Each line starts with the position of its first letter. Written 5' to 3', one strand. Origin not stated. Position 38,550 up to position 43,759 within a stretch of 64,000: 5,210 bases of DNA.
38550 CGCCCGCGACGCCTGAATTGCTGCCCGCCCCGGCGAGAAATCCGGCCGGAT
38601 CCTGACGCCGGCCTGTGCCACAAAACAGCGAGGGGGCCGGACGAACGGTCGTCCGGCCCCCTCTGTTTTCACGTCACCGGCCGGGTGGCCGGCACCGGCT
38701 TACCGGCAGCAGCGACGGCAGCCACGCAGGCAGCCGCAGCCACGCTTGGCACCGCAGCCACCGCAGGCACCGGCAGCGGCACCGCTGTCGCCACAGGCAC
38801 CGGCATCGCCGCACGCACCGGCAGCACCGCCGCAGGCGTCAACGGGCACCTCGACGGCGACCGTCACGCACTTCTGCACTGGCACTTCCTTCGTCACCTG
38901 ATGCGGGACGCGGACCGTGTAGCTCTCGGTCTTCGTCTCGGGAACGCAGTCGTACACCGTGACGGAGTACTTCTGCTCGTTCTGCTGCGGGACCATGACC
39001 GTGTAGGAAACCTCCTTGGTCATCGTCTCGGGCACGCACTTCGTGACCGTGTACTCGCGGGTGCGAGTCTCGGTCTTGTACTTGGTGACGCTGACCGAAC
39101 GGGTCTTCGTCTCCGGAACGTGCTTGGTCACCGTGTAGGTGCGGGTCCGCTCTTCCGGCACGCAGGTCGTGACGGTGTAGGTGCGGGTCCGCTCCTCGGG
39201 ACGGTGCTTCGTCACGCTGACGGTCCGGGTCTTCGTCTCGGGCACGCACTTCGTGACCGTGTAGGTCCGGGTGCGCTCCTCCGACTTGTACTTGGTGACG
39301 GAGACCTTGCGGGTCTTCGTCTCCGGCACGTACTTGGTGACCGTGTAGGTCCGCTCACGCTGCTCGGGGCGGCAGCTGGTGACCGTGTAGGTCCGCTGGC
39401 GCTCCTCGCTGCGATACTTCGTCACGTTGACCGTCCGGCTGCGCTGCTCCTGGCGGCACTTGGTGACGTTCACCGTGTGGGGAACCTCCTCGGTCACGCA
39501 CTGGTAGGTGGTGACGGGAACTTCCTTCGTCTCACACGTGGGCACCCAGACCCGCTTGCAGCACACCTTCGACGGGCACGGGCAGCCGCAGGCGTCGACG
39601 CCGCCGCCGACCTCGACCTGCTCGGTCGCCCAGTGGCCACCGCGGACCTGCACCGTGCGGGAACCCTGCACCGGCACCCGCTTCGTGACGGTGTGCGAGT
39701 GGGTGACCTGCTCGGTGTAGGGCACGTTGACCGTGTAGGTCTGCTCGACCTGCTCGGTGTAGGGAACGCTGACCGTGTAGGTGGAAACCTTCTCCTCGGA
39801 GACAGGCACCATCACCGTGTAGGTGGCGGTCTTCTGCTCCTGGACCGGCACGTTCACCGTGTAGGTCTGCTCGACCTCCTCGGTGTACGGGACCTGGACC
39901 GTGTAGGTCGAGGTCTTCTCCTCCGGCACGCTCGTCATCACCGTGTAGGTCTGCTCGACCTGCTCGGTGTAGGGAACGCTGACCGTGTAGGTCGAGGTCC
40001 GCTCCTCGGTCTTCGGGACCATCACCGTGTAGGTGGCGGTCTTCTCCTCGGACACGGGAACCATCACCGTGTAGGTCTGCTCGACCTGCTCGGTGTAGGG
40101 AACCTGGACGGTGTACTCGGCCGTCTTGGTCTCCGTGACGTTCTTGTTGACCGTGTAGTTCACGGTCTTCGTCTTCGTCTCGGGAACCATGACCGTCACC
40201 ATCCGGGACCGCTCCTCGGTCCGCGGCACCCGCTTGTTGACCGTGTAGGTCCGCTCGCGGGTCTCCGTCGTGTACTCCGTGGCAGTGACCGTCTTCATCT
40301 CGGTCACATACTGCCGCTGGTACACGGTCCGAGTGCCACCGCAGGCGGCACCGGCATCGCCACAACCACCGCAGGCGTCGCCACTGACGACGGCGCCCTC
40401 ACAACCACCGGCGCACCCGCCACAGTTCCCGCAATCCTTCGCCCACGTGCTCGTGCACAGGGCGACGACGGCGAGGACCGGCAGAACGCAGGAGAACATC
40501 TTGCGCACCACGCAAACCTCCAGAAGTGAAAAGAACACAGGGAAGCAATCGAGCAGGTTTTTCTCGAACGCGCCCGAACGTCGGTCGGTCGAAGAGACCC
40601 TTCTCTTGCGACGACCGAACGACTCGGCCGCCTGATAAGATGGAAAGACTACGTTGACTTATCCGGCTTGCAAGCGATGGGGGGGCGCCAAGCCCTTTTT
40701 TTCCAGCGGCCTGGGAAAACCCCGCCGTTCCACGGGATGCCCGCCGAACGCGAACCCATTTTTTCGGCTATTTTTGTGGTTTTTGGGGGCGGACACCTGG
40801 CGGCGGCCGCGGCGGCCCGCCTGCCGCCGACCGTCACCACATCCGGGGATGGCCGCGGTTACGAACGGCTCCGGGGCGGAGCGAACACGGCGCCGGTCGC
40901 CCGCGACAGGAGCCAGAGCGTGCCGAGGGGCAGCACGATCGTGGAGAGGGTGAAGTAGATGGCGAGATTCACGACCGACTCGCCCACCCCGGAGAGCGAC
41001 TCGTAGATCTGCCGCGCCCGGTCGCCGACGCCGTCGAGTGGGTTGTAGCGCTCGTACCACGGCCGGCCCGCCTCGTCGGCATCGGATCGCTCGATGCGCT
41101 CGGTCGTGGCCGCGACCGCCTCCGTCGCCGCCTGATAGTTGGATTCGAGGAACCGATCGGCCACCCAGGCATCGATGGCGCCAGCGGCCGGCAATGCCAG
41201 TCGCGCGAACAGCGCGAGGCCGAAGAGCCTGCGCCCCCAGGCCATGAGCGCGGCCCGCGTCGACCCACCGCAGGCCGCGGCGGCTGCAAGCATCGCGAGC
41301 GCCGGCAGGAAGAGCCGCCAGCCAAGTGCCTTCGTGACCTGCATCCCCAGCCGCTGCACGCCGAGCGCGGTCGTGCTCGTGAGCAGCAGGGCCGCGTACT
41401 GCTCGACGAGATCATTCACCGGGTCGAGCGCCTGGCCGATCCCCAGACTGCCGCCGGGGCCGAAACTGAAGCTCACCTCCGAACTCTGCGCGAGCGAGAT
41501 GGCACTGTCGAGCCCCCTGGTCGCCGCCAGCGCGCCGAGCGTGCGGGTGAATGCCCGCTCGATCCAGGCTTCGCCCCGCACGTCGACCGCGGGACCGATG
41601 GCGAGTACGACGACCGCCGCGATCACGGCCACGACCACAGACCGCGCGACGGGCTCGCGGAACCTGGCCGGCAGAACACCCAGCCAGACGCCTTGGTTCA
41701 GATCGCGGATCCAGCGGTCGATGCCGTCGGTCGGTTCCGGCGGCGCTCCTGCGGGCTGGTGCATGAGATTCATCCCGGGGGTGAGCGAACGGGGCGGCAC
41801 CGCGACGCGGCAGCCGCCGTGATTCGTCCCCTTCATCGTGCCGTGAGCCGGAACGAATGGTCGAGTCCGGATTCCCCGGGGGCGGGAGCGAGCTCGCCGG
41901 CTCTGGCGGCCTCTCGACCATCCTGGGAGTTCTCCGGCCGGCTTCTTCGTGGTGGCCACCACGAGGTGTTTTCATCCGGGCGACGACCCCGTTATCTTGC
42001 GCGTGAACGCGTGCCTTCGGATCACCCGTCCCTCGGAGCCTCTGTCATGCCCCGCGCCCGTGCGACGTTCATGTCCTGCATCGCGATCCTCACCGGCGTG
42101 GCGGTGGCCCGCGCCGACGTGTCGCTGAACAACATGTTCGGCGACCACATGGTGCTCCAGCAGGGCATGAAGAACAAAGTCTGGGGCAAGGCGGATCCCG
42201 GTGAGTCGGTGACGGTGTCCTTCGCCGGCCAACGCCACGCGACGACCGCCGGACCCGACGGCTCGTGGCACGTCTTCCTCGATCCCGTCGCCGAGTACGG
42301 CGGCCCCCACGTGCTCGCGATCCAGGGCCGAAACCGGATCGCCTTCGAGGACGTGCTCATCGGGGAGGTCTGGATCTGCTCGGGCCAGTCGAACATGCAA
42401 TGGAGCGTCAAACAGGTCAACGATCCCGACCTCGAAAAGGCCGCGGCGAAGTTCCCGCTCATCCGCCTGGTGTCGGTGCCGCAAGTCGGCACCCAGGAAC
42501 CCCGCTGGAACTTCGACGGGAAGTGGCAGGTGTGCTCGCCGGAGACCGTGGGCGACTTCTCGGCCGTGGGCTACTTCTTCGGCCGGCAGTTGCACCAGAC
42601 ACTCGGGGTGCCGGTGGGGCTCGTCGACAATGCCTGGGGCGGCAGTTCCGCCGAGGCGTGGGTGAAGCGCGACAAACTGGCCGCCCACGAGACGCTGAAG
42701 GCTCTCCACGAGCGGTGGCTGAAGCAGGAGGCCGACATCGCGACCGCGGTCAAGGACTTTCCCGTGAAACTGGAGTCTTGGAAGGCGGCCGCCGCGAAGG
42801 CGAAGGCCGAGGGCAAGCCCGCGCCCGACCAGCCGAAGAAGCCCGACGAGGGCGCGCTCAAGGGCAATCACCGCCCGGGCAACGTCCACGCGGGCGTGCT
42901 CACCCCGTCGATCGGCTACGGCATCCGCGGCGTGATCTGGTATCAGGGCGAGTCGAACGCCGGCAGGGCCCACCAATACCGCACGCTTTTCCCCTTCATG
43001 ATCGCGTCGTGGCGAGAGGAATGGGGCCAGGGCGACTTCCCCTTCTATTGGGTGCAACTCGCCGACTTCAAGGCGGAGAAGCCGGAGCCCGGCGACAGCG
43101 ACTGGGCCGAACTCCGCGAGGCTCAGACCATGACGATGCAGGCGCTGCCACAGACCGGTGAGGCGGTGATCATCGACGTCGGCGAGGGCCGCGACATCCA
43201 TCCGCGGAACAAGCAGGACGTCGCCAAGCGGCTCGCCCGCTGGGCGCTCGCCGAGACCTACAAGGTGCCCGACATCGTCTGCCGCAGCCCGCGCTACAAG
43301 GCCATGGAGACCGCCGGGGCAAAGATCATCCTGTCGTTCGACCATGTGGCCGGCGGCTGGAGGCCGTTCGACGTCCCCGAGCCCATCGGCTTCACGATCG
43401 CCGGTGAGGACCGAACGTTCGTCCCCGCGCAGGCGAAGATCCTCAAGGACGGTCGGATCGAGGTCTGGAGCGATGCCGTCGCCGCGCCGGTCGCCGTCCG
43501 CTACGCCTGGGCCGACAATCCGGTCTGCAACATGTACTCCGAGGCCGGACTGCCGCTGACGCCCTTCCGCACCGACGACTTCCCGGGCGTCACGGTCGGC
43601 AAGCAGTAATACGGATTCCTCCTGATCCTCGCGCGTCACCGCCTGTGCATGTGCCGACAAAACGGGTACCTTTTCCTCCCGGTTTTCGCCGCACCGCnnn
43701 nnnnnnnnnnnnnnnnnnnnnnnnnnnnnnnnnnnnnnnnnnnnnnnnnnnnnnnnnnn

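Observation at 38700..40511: YTV-repeat protein with charge-segregated repeat blocks and Cys/Gly caps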

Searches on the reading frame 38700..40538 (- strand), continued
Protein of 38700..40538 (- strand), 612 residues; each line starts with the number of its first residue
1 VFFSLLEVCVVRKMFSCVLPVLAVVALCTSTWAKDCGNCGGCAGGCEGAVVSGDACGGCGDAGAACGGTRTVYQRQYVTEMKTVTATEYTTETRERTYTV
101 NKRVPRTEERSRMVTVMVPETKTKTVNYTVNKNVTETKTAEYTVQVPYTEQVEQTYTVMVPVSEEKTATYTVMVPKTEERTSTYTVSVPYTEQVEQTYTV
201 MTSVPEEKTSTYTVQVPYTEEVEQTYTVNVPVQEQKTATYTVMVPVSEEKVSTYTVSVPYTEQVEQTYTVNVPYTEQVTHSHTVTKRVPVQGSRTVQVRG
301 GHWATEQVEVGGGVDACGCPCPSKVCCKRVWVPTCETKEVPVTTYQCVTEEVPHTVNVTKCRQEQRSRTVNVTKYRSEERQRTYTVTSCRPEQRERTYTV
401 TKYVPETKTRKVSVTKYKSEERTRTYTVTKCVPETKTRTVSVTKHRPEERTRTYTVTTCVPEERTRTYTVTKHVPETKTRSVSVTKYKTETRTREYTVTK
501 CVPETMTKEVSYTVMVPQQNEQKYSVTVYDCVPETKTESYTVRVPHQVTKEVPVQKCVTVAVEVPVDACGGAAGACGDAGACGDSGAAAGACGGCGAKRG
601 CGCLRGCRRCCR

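Call 58: search_solved_structures(query=A1, max_evalue=1)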
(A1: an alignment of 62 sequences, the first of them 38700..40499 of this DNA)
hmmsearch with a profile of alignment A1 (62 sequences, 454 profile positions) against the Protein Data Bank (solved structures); distinct sequences matched with E-value up to 1: 0.

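Call 64: search_protein_representatives(alignment_id=A1)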
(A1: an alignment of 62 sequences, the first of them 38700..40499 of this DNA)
Query: 62 sequences, 454 profile positions. Proteins with E-value up to 0.001 (for the whole library): 1666; up to 1e-10: 904; up to 1e-30: 369. The best 150 are listed.
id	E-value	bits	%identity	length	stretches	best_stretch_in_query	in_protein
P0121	1.5e-140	485.3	-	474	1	35-448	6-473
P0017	2.0e-140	484.9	-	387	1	31-430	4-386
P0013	2.8e-137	474.5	-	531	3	30-229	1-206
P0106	2.0e-135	468.4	-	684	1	79-441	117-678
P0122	1.7e-132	458.8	-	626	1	33-444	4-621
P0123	3.8e-132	457.6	-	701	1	36-448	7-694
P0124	5.2e-130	450.6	-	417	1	33-430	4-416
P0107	1.8e-127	442.2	-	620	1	30-446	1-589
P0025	3.0e-127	441.5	-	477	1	30-448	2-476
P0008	2.9e-124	431.7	-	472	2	35-369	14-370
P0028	3.0e-122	425.0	-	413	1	32-439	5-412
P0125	6.1e-122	424.0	-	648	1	30-431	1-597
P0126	8.8e-122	423.5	-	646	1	39-444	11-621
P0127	1.5e-118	412.8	-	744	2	79-425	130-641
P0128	2.1e-117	409.0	-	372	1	79-430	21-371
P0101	1.2e-102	360.4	-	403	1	31-440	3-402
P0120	1.2e-94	334.0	-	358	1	37-446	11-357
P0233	7.2e-65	235.8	-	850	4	118-376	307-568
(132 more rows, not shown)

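Call 72: list_cluster_members(proteins=[P0031, P0045, P0081, P0020, P0015, P0120, P0092, P0109, P0101, P0233])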
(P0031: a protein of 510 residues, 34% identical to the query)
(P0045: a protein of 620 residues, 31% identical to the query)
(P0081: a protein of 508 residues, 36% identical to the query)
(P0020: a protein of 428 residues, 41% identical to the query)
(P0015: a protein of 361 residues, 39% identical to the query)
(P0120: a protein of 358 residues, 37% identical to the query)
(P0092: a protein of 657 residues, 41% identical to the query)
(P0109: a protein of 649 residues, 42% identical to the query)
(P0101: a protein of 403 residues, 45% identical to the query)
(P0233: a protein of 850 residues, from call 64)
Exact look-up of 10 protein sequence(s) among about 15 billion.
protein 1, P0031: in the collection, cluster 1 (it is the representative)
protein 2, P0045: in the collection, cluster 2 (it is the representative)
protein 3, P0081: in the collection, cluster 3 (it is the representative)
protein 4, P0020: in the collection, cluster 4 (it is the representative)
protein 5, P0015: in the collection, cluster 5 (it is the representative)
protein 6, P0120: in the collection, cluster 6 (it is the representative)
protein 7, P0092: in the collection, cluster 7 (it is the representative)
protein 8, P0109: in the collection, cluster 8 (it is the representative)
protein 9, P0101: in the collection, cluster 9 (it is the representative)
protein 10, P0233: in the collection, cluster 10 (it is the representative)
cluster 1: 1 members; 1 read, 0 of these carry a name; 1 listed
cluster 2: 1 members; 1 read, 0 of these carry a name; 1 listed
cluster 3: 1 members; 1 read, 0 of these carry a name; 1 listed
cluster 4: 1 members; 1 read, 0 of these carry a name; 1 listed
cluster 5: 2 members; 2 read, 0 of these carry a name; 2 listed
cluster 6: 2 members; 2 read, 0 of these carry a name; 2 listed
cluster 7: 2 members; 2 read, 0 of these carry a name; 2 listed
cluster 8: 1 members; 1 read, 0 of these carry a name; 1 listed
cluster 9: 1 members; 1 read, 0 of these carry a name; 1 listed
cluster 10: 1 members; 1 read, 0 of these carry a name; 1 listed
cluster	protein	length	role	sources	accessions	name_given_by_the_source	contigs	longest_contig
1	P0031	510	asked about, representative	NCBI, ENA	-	-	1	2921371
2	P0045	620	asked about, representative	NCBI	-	-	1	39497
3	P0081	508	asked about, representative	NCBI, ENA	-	-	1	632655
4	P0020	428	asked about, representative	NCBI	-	-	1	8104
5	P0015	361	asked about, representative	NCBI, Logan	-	-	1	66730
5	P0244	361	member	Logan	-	-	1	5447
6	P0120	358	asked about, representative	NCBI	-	-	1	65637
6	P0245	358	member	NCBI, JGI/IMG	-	-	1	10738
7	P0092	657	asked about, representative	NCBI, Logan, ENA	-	-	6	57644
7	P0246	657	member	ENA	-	-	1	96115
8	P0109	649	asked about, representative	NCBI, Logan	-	-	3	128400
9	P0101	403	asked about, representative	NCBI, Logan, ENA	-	-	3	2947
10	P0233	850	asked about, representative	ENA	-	-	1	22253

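Call 73: find_encoding_contigs(protein=P0120, flank=3000, max_places=2)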
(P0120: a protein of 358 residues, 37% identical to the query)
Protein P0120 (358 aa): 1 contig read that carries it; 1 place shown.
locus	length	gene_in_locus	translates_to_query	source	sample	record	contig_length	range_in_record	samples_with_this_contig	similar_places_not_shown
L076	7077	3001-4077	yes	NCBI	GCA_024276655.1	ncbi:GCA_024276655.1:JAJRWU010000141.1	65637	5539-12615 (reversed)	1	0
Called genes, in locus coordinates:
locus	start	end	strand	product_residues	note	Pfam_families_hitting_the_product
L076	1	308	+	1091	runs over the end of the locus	PF07635:PSCyt1, PF23381:Beta-prop_IFT122_1st, PF24807:WD40_CDC20-Fz, PF23098:Beta-prop_NOL10_N, PF23409:Beta-prop_EML, PF25172:Beta-prop_WDR3_2nd, PF25174:Beta-prop_THOC3, PF24814:WD40_Prp19, +66 more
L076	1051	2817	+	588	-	PF07969:Amidohydro_3, PF01979:Amidohydro_1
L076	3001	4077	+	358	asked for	PF07639:YTV (faint)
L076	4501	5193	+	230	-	-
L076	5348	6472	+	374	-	PF13439:Glyco_transf_4, PF13579:Glyco_trans_4_4, PF20706:GT4-conflict, PF00534:Glycos_transf_1, PF13692:Glyco_trans_1_4, PF13524:Glyco_trans_1_2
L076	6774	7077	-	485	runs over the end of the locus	PF02878:PGM_PMM_I, PF02879:PGM_PMM_II, PF02880:PGM_PMM_III, PF00408:PGM_PMM_IV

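Call 74: find_encoding_contigs(protein=P0090, flank=3000, max_places=2)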
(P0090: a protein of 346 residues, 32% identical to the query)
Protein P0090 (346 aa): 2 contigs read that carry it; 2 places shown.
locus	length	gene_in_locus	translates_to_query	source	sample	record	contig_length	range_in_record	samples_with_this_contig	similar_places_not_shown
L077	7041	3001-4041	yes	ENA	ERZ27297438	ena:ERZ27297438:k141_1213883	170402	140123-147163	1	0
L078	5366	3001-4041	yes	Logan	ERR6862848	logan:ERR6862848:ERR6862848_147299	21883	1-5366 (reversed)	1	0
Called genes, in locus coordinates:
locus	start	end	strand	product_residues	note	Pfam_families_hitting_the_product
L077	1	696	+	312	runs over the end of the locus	PF00583:Acetyltransf_1 (faint), PF13527:Acetyltransf_9, PF13508:Acetyltransf_7 (faint)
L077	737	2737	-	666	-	PF01839:FG-GAP (faint), PF12256:TcdB_toxin_midN (faint), PF13517:FG-GAP_3 (weak)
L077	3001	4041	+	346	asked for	PF07639:YTV (weak)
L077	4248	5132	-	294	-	-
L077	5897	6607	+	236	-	-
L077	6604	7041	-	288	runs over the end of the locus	PF18928:DUF5677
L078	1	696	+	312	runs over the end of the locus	PF00583:Acetyltransf_1 (faint), PF13527:Acetyltransf_9, PF13508:Acetyltransf_7 (faint)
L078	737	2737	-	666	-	PF01839:FG-GAP (faint), PF12256:TcdB_toxin_midN (faint), PF13517:FG-GAP_3 (weak)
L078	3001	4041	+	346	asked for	PF07639:YTV (weak)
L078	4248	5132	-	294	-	-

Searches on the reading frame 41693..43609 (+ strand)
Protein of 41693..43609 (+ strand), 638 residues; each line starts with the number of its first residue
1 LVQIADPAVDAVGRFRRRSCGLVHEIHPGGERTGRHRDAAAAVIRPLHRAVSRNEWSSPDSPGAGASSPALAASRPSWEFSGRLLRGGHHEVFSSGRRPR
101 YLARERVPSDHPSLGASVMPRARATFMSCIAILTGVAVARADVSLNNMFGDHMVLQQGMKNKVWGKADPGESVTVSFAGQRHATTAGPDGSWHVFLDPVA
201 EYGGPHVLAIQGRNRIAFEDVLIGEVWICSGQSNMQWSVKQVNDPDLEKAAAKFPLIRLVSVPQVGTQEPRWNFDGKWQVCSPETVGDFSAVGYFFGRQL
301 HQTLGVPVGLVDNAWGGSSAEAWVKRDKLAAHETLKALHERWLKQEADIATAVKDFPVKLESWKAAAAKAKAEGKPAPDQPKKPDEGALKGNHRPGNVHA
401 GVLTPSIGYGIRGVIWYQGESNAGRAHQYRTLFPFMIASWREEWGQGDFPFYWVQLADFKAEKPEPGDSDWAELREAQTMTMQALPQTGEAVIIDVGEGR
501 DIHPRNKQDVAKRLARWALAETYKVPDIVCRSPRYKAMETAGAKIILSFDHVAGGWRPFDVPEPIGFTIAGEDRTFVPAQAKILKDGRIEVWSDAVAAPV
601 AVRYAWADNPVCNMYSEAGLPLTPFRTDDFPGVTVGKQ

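Call 23: search_protein_families(library=pfam, proteins=[window:41693-43609:+], max_evalue=0.001)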
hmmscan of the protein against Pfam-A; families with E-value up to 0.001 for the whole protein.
window:41693-43609:+ (638 aa): 1 family
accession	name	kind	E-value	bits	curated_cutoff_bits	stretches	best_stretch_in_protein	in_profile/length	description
PF03629.24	SASA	-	1.2e-16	61.5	24.8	2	410-482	119-186/226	Carbohydrate esterase, sialic acid-specific acetylesterase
